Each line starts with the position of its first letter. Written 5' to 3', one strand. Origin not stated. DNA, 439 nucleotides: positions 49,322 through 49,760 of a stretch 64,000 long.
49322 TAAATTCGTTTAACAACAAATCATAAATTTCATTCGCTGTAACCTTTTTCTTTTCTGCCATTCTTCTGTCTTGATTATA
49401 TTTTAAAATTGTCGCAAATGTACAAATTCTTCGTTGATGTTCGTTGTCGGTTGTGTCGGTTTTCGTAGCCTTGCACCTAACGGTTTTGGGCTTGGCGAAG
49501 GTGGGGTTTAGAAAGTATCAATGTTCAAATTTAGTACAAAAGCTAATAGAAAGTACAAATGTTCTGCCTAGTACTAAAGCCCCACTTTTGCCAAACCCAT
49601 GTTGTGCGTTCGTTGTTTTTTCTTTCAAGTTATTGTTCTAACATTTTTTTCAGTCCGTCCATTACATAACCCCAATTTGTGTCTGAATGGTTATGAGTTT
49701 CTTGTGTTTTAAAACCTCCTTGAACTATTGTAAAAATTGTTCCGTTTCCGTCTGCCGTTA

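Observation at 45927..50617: Integron-like gene-cassette array with ~136-bp attC-like hairpins and no integrase in the window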

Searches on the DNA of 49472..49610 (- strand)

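Call 26: build_rna_model(alignment_id=A1, structure=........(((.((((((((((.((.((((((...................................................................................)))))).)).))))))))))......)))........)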
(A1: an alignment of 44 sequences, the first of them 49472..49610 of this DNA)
Model R1 built from alignment A1 (44 sequences, 152 columns); structure: as given.
model positions 139; base pairs 21; branch points 0; effective number of sequences 2.65; information 0.59 bits per position. Calibrated on 0.2 Mb of random sequence (short: E-values are rough).
structure used (alignment columns):
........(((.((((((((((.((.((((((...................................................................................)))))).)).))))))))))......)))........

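Call 27: search_with_rna_model(model_id=R1, source=window, max_evalue=10)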
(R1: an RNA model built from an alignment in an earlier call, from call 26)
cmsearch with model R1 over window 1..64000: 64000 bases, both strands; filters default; matches with E-value up to 10: 6.
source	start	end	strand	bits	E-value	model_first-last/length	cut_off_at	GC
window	49472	49610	-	125.9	1.6e-28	1-139/139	no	0.41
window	46821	46958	-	111.5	5.2e-25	1-139/139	no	0.45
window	45926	46063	-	99.8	3.6e-22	1-139/139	no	0.44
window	46821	46958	+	34.2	3e-06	1-139/139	no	0.45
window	49472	49610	+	26.9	0.00017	1-139/139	no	0.41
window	63582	63648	+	12.1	0.69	38-104/139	no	0.31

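Call 28: search_with_rna_model(model_id=R1, sources=[L001, L002, L003, L004, L005, L006, L007, L008, L009, L010, L011, L012, L013, L014, L015, L016, L017, L018, L019, L020, L021, L022, L023, L024, L025, L026, L027, L028, L029, L030, L031, L032, L033, L034, L035, L036, L037, L038, L039, L040, L041, L042, L043, L044, L045, L046, L047, L048, L049, L050, L051, L052, L053, L054, L055, L056, L057, L058, L059, L060, L061, L062, L063, L064, L065, L066, L067, L068, L069, L070, L071, L072, L073, L074, L075, L076, L077, L078, L079, L080], max_evalue=0.01)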
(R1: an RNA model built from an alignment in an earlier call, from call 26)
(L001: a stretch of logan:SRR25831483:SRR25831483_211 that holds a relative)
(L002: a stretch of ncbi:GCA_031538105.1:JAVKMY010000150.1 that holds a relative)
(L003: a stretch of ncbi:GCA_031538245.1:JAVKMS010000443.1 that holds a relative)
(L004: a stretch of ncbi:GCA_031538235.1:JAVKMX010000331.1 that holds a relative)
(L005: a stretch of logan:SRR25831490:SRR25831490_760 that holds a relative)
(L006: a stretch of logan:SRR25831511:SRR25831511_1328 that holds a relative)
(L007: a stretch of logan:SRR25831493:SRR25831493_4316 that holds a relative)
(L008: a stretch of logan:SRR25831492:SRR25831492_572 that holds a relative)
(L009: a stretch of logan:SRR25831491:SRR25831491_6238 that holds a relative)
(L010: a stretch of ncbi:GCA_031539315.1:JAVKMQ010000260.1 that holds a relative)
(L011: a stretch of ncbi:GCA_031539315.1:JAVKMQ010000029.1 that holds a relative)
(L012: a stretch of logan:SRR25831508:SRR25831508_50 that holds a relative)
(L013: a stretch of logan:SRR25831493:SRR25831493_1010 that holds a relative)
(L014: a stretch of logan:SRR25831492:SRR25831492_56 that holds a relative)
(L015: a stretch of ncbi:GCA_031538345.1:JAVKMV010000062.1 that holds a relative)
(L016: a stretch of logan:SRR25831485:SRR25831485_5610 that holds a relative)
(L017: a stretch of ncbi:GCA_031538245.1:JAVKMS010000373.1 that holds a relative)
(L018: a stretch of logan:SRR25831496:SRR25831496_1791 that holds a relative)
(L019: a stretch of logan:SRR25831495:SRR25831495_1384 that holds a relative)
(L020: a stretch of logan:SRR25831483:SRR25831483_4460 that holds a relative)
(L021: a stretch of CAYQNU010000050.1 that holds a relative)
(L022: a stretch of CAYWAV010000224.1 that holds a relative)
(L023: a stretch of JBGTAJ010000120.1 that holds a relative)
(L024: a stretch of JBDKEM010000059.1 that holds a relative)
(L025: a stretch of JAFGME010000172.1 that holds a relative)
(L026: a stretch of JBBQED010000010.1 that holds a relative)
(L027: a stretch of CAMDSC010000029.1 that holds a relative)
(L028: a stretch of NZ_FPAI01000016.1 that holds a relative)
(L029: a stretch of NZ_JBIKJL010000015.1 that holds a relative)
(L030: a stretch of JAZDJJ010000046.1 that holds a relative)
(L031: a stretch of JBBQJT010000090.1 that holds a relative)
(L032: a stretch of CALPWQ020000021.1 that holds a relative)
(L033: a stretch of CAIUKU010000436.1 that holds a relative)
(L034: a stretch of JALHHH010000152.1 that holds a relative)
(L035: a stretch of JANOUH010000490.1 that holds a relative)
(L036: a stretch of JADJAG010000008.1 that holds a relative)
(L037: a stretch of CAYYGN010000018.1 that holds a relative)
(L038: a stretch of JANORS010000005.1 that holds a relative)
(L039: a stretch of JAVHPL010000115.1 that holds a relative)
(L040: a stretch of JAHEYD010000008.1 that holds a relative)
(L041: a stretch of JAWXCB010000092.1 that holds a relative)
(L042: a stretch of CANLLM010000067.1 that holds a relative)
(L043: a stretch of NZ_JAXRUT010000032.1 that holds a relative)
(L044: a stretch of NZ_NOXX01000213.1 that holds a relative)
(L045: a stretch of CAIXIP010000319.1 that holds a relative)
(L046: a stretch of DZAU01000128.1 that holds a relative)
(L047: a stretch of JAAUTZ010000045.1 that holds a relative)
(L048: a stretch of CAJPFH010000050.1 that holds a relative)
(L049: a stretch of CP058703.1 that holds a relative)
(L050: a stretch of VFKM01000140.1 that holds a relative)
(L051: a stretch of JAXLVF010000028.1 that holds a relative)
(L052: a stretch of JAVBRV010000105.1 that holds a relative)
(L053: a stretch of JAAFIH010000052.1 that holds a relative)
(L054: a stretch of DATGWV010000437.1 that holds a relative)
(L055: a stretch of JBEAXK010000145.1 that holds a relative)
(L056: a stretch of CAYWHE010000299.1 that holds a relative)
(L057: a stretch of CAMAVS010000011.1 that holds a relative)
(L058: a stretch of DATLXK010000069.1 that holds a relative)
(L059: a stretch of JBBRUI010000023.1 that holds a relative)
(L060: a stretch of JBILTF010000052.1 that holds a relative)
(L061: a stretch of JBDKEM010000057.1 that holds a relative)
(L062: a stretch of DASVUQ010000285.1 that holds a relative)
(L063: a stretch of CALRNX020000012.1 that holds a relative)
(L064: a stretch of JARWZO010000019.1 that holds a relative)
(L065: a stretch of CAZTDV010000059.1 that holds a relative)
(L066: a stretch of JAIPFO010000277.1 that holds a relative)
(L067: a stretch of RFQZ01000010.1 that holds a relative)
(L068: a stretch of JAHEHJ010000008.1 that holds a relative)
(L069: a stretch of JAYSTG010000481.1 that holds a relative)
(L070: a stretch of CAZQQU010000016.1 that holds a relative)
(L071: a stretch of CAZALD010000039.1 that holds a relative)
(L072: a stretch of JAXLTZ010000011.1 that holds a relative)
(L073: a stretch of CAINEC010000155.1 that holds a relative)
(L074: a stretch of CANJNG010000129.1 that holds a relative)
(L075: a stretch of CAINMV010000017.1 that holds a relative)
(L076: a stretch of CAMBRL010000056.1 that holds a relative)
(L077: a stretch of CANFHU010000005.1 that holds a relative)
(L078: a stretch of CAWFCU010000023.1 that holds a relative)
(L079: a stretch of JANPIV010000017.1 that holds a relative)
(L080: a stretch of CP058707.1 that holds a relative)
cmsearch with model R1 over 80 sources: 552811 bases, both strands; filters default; matches with E-value up to 0.01: 190.
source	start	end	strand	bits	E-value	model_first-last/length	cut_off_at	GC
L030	1811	1948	+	156.9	4.2e-35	1-139/139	no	0.49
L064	1222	1359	+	155.6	9e-35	1-139/139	no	0.5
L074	901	1038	-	155.5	9.2e-35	1-139/139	no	0.48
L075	7709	7846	-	155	1.3e-34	1-139/139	no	0.47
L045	2217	2354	+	154.8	1.4e-34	1-139/139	no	0.5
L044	2758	2895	-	154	2.2e-34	1-139/139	no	0.49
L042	131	268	+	153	3.7e-34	1-139/139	no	0.48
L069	1562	1699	-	152.8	4.3e-34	1-139/139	no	0.48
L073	131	268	-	152.1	6.1e-34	1-139/139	no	0.5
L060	929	1066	+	152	6.5e-34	1-139/139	no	0.48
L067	1264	1401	+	151.8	7.2e-34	1-139/139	no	0.49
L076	3911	4048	+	151.5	8.7e-34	1-139/139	no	0.48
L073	2464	2601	-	149.8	2.2e-33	1-139/139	no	0.5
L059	1057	1195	-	149.5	2.6e-33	1-139/139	no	0.47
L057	2323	2460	-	149.4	2.7e-33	1-139/139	no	0.47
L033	2170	2307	-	148.9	3.7e-33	1-139/139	no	0.47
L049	1520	1656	-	148.7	4.3e-33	1-139/139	no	0.5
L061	86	223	+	148.6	4.5e-33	1-139/139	no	0.47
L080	1342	1480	-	148.4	5e-33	1-139/139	no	0.46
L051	6073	6210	+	147.9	6.5e-33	1-139/139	no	0.48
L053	116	253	+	147.5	8.2e-33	1-139/139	no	0.49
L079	5472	5609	-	146.9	1.1e-32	1-139/139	no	0.49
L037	1884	2021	+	146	1.9e-32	1-139/139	no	0.49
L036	7714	7851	+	146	1.9e-32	1-139/139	no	0.49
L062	4787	4925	-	144.5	4.3e-32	1-139/139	no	0.51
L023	5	142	+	144.1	5.6e-32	1-139/139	no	0.51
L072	3616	3752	-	143.1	9.3e-32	1-139/139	no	0.47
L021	5230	5368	+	143.1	9.5e-32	1-139/139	no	0.48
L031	6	143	+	142.7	1.2e-31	1-139/139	no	0.45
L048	4342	4479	+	142.6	1.3e-31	1-139/139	no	0.44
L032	2537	2674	-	141.4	2.5e-31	1-139/139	no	0.46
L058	943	1083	-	141.2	2.7e-31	1-139/139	no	0.46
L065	4971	5108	+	138.1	1.6e-30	1-139/139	no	0.49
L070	1593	1730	+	134.1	1.5e-29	1-139/139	no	0.46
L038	7789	7925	+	134.1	1.5e-29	1-139/139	no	0.48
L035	2063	2201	+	131.6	5.8e-29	1-139/139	no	0.5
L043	794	928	-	129.7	1.7e-28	1-139/139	no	0.46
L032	442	579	-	128.9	2.7e-28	1-139/139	no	0.48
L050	5341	5479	-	127.4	6.1e-28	1-139/139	no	0.4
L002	8366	8504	-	125.9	1.4e-27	1-139/139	no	0.41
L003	8443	8581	-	125.9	1.4e-27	1-139/139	no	0.41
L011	11825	11963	+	125.9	1.4e-27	1-139/139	no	0.41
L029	92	230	+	123.9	4.3e-27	1-139/139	no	0.47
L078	473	610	-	119.5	5e-26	1-139/139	no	0.36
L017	4067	4204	+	119.3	5.6e-26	1-139/139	no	0.41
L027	5135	5279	+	117.5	1.6e-25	1-139/139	no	0.52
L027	575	713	+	112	3.4e-24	1-139/139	no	0.43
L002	5715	5852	-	111.5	4.5e-24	1-139/139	no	0.45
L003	5792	5929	-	111.5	4.5e-24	1-139/139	no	0.45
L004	7881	8018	-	111.5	4.5e-24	1-139/139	no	0.45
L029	1618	1756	+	111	6e-24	1-139/139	no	0.42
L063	5105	5242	+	110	1e-23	1-139/139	no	0.47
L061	1384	1521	+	108.7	2.2e-23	1-139/139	no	0.45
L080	6217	6354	-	108.6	2.3e-23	1-139/139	no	0.49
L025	5217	5354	+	108.2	2.8e-23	1-139/139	no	0.44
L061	7141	7278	+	107.8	3.5e-23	1-139/139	no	0.38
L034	1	122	+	107.8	3.5e-23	16-139/139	5'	0.43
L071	561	698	-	100.1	2.6e-21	1-139/139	no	0.4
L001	11145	11282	-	99.8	3.1e-21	1-139/139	no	0.44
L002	4820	4957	-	99.8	3.1e-21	1-139/139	no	0.44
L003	4897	5034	-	99.8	3.1e-21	1-139/139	no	0.44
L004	6986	7123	-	99.8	3.1e-21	1-139/139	no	0.44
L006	6763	6900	-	99.8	3.1e-21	1-139/139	no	0.44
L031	4174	4311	+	99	4.7e-21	1-139/139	no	0.5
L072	6148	6285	-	98.6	6.2e-21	1-139/139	no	0.46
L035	68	205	+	97.7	1e-20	1-139/139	no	0.49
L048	1578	1715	+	97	1.5e-20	1-139/139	no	0.52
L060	1784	1921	+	92.6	1.8e-19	1-139/139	no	0.41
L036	5063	5199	+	91.3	3.5e-19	1-139/139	no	0.43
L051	3000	3136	+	90.4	5.8e-19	1-139/139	no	0.44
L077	3625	3762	+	87.3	3.3e-18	1-139/139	no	0.48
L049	5982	6119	-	85.3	1e-17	1-139/139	no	0.49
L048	5942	6078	+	84.8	1.4e-17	1-139/139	no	0.48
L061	3378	3514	+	84.7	1.5e-17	1-139/139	no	0.48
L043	103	242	-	84.5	1.6e-17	1-139/139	no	0.45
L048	3382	3519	+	84.2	1.9e-17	1-139/139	no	0.5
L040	2055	2191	+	84.1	2e-17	1-139/139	no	0.42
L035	1039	1176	+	83.2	3.2e-17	1-139/139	no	0.43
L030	2672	2809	+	82.9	3.9e-17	1-139/139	no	0.48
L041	1588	1726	+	82.9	4e-17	1-139/139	no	0.47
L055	6807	6946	+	82.3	5.4e-17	1-139/139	no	0.44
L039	5231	5367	+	81.1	1e-16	1-139/139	no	0.47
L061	7889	8000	+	77.9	6.6e-16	1-113/139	3'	0.41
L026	4733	4871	+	77.5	8.2e-16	1-139/139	no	0.34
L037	516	653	+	76.3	1.6e-15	1-139/139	no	0.49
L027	3922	4059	+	73.9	5.9e-15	1-139/139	no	0.45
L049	2883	3020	-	73.8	6.3e-15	1-139/139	no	0.52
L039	461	598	+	73.4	7.9e-15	1-139/139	no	0.47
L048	10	147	+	73.4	8.1e-15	1-139/139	no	0.53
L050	2829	2966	-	72.8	1.1e-14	1-139/139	no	0.46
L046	103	241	-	71.4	2.4e-14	1-139/139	no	0.5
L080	5558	5692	-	70.3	4.4e-14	1-139/139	no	0.42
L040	3032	3130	+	69.5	6.9e-14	1-139/139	no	0.49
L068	491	629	+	69.3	7.9e-14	1-139/139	no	0.42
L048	7334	7471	+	68.9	9.7e-14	1-139/139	no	0.4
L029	2964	3098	+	68.4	1.3e-13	1-139/139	no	0.46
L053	851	988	+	67.8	1.9e-13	1-139/139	no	0.46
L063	3194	3331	+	67.6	2e-13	1-139/139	no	0.47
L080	679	815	-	67.3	2.4e-13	1-139/139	no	0.44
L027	6689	6806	+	66.9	2.9e-13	1-139/139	no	0.47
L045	5318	5455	+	66.7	3.3e-13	1-139/139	no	0.47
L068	2079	2218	+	66.2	4.4e-13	1-139/139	no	0.34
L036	5817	5954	+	64.4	1.2e-12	1-139/139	no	0.44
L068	3086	3223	+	62.7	3.1e-12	1-139/139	no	0.4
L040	1286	1424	+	61.5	6e-12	1-139/139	no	0.42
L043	3420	3556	-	60.6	9.9e-12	1-139/139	no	0.33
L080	4743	4877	-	60.5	1e-11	1-139/139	no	0.47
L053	7407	7545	+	60.2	1.3e-11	1-139/139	no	0.48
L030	3453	3590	+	59.9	1.5e-11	1-139/139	no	0.43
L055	1280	1414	+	59.6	1.8e-11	1-139/139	no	0.46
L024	4271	4407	-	57.4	6.1e-11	1-139/139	no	0.52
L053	4424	4560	+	56.9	7.9e-11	1-139/139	no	0.43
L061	438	575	+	56.3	1.1e-10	1-139/139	no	0.45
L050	3884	4023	-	54.6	2.9e-10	1-139/139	no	0.34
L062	3152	3289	-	48.1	1.1e-08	1-139/139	no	0.39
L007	4374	4454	-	47.8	1.3e-08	58-139/139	5'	0.43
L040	971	1072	+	47.3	1.7e-08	1-139/139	no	0.4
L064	5575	5712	+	46.4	2.8e-08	1-139/139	no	0.4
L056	3237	3280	-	43.4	1.6e-07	96-139/139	5'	0.59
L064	6491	6627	+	42.4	2.7e-07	1-139/139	no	0.48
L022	1580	1638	-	42.2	3e-07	77-139/139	5'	0.44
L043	2071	2207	-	41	5.9e-07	1-139/139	no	0.39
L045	360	537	+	40.9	6.2e-07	1-139/139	no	0.43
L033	2170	2307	+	40.4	8.3e-07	1-139/139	no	0.47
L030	1811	1948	-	39.1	1.7e-06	1-139/139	no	0.49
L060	929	1066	-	38.5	2.4e-06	1-139/139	no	0.48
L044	2758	2895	+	38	3.1e-06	1-139/139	no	0.49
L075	7709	7846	+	38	3.2e-06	1-139/139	no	0.47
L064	1222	1359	-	36.6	6.9e-06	1-139/139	no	0.5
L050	4634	4772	-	35.4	1.3e-05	1-139/139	no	0.41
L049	1520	1656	+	35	1.6e-05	1-139/139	no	0.5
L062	4803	4914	+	34.9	1.8e-05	12-124/139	no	0.51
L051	6073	6210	-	34.8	1.9e-05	1-139/139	no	0.48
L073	131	268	+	34.7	2e-05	1-139/139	no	0.5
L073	2464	2601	+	34.6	2.1e-05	1-139/139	no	0.5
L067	1264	1401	-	34.6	2.1e-05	1-139/139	no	0.49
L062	339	476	-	34.4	2.3e-05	1-139/139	no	0.41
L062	6119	6253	-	34.3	2.4e-05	1-139/139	no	0.38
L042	131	268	-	34.3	2.5e-05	1-139/139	no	0.48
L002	5715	5852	+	34.2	2.6e-05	1-139/139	no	0.45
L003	5792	5929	+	34.2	2.6e-05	1-139/139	no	0.45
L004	7881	8018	+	34.2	2.6e-05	1-139/139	no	0.45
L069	1562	1699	+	34.1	2.7e-05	1-139/139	no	0.48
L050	2068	2204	-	34.1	2.8e-05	1-139/139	no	0.42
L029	107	212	-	34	3e-05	15-121/139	no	0.47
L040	3983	4118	+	33.6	3.7e-05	1-139/139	no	0.4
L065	6953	7155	+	33.4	4e-05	1-139/139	no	0.48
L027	5135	5279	-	32.9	5.5e-05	1-139/139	no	0.52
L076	3922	4033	-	32.9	5.5e-05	12-124/139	no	0.49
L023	5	142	-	32.8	5.8e-05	1-139/139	no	0.51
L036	7714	7851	-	32.6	6.3e-05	1-139/139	no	0.49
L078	473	610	+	32.5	6.7e-05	1-139/139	no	0.36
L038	7789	7925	-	32.5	6.7e-05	1-139/139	no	0.48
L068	5499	5629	+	32.3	7.5e-05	1-139/139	no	0.37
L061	86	223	-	32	9e-05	1-139/139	no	0.47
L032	2537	2674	+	32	9.1e-05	1-139/139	no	0.46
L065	4971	5108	-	31.7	0.00011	1-139/139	no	0.49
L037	1884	2021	-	31.5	0.00012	1-139/139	no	0.49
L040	3419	3520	+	31.2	0.00014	1-139/139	no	0.35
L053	127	238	-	31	0.00015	12-124/139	no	0.5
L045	2217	2354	-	30.9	0.00016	1-139/139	no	0.5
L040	1566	1701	+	30.9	0.00017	1-139/139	no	0.31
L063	5105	5242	-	30.8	0.00017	1-139/139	no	0.47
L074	901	1038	+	30.5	0.00021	1-139/139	no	0.48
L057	2323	2460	+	30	0.00027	1-139/139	no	0.47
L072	3616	3752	+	29.8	0.00031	1-139/139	no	0.47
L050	5341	5479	+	29.7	0.00033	1-139/139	no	0.4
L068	1731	1866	+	29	0.00048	1-139/139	no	0.37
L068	4732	4853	+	28.4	0.00067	1-139/139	no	0.33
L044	1431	1549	-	28.4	0.00068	1-139/139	no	0.5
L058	943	1083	+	28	0.00082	1-139/139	no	0.46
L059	1057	1195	+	28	0.00085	1-139/139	no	0.47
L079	5472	5609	+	27.5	0.0011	1-139/139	no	0.49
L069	2596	2796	-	27.3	0.0013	1-139/139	no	0.41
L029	1629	1741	-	27.2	0.0013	12-124/139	no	0.41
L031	6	143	-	27.2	0.0013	1-139/139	no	0.45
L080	1342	1480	+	27.1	0.0014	1-139/139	no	0.46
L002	8366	8504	+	26.9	0.0015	1-139/139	no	0.41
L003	8443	8581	+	26.9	0.0015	1-139/139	no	0.41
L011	11825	11963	-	26.9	0.0015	1-139/139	no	0.41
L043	801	925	+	26.4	0.002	1-139/139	no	0.44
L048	4353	4464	-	26.4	0.002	12-124/139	no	0.46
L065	5822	5993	+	26.3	0.0022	1-139/139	no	0.46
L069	207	409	-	26.1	0.0024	1-139/139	no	0.47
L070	1593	1730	-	26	0.0025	1-139/139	no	0.46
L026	1415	1514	+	25.4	0.0035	1-139/139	no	0.4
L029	7496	7635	+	25.3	0.0038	1-139/139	no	0.44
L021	5230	5368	-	25.2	0.0039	1-139/139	no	0.48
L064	6959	7022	+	24.9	0.0048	1-139/139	no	0.52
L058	29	229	-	23.6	0.0098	1-139/139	no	0.46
